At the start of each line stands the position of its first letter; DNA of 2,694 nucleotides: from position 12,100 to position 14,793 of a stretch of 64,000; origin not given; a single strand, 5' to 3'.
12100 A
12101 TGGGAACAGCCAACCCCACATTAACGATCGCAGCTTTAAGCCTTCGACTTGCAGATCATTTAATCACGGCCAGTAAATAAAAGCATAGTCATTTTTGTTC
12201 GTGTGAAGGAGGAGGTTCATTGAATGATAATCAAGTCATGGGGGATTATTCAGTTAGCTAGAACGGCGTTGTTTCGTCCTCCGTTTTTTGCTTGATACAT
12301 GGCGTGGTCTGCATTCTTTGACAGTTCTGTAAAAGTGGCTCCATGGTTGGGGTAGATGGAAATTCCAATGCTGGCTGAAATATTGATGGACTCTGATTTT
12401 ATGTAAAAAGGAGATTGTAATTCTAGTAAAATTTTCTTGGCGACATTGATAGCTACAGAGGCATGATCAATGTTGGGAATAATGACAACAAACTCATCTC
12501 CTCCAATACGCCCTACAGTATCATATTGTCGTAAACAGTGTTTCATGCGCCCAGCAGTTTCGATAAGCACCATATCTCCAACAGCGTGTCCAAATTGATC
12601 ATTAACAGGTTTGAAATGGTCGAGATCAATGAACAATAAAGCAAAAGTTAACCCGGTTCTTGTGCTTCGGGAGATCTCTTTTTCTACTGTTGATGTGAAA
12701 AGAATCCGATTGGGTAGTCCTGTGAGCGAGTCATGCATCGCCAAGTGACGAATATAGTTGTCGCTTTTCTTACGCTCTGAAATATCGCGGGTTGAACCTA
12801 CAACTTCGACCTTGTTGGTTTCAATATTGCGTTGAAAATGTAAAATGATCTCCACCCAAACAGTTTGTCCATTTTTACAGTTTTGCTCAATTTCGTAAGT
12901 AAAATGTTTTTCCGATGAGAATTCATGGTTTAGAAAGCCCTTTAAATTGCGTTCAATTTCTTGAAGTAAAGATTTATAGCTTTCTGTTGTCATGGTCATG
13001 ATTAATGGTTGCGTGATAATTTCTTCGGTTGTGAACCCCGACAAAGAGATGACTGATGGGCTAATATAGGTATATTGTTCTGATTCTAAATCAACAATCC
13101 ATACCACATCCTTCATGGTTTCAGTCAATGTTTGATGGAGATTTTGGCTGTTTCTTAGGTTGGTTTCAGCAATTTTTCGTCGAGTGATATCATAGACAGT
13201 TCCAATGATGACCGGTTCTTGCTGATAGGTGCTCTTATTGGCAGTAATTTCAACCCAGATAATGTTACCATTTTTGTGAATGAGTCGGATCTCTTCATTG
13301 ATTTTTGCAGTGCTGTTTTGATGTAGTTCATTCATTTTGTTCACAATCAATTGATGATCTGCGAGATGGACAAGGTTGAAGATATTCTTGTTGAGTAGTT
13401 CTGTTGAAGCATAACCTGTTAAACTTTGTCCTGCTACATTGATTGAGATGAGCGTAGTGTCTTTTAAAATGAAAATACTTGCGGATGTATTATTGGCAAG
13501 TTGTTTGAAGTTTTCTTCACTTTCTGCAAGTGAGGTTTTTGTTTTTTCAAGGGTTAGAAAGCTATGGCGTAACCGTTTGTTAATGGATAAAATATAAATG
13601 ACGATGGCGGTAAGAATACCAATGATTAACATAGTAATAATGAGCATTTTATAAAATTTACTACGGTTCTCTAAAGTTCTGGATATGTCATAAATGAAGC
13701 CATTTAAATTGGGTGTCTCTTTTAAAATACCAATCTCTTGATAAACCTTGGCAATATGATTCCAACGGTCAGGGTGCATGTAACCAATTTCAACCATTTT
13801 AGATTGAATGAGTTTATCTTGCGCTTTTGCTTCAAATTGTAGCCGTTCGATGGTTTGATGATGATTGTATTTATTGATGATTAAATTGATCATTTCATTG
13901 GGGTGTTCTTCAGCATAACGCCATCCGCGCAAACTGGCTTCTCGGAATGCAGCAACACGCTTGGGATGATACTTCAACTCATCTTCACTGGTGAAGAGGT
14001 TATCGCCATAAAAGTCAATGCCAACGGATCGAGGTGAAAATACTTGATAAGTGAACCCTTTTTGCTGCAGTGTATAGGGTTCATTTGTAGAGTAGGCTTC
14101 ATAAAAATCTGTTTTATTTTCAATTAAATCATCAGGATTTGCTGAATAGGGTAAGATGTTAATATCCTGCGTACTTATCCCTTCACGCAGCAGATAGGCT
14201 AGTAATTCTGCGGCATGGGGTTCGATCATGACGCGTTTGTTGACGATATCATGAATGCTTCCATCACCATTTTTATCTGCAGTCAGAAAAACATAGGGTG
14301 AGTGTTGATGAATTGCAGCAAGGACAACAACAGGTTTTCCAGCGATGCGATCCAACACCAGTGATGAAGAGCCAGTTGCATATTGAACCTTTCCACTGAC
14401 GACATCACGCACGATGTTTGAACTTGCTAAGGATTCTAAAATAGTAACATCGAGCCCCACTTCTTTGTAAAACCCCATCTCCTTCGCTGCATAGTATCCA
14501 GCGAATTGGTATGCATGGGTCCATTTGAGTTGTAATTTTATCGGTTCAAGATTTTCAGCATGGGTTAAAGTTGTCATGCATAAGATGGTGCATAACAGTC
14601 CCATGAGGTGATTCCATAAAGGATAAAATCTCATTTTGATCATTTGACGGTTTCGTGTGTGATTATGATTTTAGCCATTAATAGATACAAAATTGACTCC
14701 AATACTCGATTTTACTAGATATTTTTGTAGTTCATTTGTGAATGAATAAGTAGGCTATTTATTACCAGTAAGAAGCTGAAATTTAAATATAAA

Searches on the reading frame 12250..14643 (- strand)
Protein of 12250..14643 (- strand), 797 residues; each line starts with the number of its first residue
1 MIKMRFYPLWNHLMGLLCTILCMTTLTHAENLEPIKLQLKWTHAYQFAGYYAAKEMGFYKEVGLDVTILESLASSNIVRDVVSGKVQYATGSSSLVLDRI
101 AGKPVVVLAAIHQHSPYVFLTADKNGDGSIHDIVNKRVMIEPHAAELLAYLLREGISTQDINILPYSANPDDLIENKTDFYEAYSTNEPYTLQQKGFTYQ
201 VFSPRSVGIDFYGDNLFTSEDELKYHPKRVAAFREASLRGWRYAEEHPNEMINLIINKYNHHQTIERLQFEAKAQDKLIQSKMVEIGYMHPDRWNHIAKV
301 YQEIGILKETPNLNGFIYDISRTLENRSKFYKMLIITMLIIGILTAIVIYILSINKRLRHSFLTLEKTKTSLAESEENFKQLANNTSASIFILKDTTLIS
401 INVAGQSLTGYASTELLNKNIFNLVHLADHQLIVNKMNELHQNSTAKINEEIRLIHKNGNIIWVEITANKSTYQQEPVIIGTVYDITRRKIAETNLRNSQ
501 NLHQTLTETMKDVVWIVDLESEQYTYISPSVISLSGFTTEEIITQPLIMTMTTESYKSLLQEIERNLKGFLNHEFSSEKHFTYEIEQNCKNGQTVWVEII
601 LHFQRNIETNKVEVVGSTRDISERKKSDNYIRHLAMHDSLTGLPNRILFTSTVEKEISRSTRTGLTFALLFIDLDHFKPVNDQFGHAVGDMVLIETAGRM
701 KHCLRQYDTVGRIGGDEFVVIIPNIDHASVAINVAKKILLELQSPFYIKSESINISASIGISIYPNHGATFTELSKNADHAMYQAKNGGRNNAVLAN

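Call 5: search_protein_families(library=pfam, proteins=[window:12250-14643:-], max_evalue=0.01)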
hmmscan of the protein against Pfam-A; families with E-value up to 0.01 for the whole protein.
window:12250-14643:- (797 aa): 9 families
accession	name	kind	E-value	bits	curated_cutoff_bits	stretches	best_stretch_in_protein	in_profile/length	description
PF00990.26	GGDEF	-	1.4e-51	174.9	23.8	1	635-792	1-161/161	Diguanylate cyclase, GGDEF domain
PF09084.16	NMT1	-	7.1e-41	140.9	20.5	1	46-250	3-215/216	NMT1/THI5 like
PF13426.13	PAS_9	-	2.5e-20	73.1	27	2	389-487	3-102/103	PAS domain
PF00989.32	PAS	-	9.5e-20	71.1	22.6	2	379-486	3-113/113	PAS fold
PF08447.18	PAS_3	-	1.2e-18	67.6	25.6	2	399-481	2-87/89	PAS fold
PF13188.13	PAS_8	-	4.4e-05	23.7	21.8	0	502-542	2-43/65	PAS domain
PF13379.11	NMT1_2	-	0.00021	21.6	24.7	1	33-247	4-241/252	NMT1-like family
PF14598.12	PAS_11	-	0.00051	20.4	25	0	395-472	11-87/109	PAS domain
PF08448.16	PAS_4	-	0.0026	18.4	23.1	0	394-490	13-109/110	PAS fold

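Call 6: search_protein_families(library=ncbifam, proteins=[window:12250-14643:-], max_evalue=0.01)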
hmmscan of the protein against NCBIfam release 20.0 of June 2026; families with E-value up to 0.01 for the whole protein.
window:12250-14643:- (797 aa): 32 families (the best 25 are shown)
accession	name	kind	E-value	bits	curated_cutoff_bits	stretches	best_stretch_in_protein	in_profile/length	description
NF053781.1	cdiGMPphdstlr2612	equivalog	4.8e-63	213.3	1600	1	425-789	638-995/1268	Tlr1612 family c-di-GMP phosphodiesterase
NF045675.1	PhdiestaseDibA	equivalog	3.7e-53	180.8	980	1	449-792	30-360/623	phosphodiesterase DibA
NF007423.1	PRK09966.1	equivalog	5.2e-53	180.3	325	1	627-786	231-390/390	diguanylate cyclase DgcN/YfiN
NF007298.0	PRK09776.1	equivalog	5.1e-50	170.3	1135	2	478-792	532-841/1111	diguanylate cyclase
TIGR00254.1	GGDEF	domain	2.6e-49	167.2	37.4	1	632-795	2-166/168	diguanylate cyclase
NF038266.1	diguan_SiaD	equivalog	3.1e-42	144.7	290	1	628-792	87-251/252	biofilm regulation diguanylate cyclase SiaD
NF007474.0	PRK10060.1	equivalog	1.8e-41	142.1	782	1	575-792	177-391/663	cyclic di-GMP phosphodiesterase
NF007135.0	PRK09581.1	equivalog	5.2e-40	137.6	474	1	633-795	290-454/457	PleD family two-component system response regulator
NF007380.0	PRK09894.1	equivalog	4.2e-38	131.4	256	1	632-796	126-287/296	diguanylate cyclase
NF051473.1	DigCycDgcsShew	equivalog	2.1e-37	129.1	400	1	633-792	133-287/291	diguanylate cyclase DgcS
TIGR00229.1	sensory_box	domain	6.2e-33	113.6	22.9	2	373-496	1-126/126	PAS domain S-box protein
NF011955.1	PRK15426.1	equivalog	8.6e-32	110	408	1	631-795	394-560/564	cellulose biosynthesis regulator diguanylate cyclase DgcQ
NF008467.0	PRK11359.1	equivalog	6e-31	107.2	857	2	623-791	364-527/800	oxygen-sensing cyclic-di-GMP phosphodiesterase DosP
NF041606.1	dguan_cyc_DgcA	equivalog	8.6e-28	97.2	370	1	638-796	181-339/340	diguanylate cyclase DgcA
NF047654.1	DiguCycDgcRLepto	equivalog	4.1e-27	94.8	500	1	626-794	124-294/295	diguanylate cyclase DgcR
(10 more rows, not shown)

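Call 39: find_encoding_contigs(protein=window:12250-14643:-, flank=10000, max_places=6)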
Protein window:12250-14643:- (797 aa): no gene with exactly this product is on record in the collection.
